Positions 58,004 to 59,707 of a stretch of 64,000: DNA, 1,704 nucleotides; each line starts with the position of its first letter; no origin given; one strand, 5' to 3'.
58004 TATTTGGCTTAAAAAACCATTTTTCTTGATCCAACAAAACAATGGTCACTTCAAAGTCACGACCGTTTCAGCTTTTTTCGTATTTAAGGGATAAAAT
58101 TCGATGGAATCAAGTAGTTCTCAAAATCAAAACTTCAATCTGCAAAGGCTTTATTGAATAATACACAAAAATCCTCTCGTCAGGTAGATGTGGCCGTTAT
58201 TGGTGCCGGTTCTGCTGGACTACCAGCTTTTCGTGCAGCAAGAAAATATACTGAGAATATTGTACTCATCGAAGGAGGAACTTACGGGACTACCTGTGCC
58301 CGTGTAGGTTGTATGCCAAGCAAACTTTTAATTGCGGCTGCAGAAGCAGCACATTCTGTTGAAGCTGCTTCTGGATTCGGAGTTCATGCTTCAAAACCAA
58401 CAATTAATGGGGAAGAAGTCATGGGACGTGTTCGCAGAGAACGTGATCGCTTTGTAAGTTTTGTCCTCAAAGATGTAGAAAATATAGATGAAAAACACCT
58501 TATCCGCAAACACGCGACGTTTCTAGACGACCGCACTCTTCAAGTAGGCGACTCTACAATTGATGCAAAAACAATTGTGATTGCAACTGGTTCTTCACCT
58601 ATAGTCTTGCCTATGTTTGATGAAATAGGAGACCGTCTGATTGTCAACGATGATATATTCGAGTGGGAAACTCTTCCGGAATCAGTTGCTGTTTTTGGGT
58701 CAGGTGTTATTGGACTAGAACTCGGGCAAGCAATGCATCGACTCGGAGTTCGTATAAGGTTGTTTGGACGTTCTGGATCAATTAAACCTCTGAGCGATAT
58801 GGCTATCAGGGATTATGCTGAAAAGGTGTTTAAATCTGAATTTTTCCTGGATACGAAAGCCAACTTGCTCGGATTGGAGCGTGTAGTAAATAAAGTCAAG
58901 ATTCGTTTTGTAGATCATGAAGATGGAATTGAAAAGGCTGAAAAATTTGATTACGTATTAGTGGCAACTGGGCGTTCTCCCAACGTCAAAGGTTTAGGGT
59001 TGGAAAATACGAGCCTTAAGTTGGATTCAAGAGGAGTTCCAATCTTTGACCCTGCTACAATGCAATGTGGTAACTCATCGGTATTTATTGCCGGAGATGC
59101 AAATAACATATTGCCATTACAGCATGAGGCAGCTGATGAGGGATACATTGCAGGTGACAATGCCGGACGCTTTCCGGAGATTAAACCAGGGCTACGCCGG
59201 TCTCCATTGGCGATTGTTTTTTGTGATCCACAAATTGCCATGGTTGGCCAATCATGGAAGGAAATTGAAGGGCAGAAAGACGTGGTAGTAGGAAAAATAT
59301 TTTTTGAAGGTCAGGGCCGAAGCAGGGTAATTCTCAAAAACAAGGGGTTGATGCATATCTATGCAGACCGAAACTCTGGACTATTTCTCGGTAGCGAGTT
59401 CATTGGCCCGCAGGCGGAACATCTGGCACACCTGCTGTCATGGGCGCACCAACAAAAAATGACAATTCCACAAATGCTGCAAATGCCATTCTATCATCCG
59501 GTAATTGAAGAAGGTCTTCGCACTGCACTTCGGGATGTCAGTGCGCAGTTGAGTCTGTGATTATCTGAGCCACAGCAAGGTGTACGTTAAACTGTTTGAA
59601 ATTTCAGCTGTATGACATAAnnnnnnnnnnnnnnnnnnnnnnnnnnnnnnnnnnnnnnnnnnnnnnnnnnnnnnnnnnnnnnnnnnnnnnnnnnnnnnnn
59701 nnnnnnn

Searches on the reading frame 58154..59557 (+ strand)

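Call 57: search_protein_families(library=pfam, proteins=[window:58154-59557:+], max_evalue=0.001)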
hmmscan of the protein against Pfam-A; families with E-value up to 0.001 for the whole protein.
window:58154-59557:+ (468 aa): 6 families
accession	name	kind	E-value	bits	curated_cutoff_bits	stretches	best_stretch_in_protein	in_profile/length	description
PF07992.20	Pyr_redox_2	-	5.2e-41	141.4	26.1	1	12-330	2-291/291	Pyridine nucleotide-disulphide oxidoreductase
PF02852.28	Pyr_redox_dim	-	6.8e-16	58.9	25.3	1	354-458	4-109/110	Pyridine nucleotide-disulphide oxidoreductase, dimerisation domain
PF01134.28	GIDA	-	2.9e-10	40.2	22.1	1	12-147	1-150/391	Glucose inhibited division protein A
PF13738.12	Pyr_redox_3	-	8.8e-10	38.7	30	1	15-314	2-305/305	Pyridine nucleotide-disulphide oxidoreductase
PF00070.33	Pyr_redox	-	4.4e-08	34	22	1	177-229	1-53/82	Pyridine nucleotide-disulphide oxidoreductase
PF13434.12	Lys_Orn_oxgnase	-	2e-06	27.7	21.3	1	108-216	118-231/339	L-lysine 6-monooxygenase/L-ornithine 5-monooxygenase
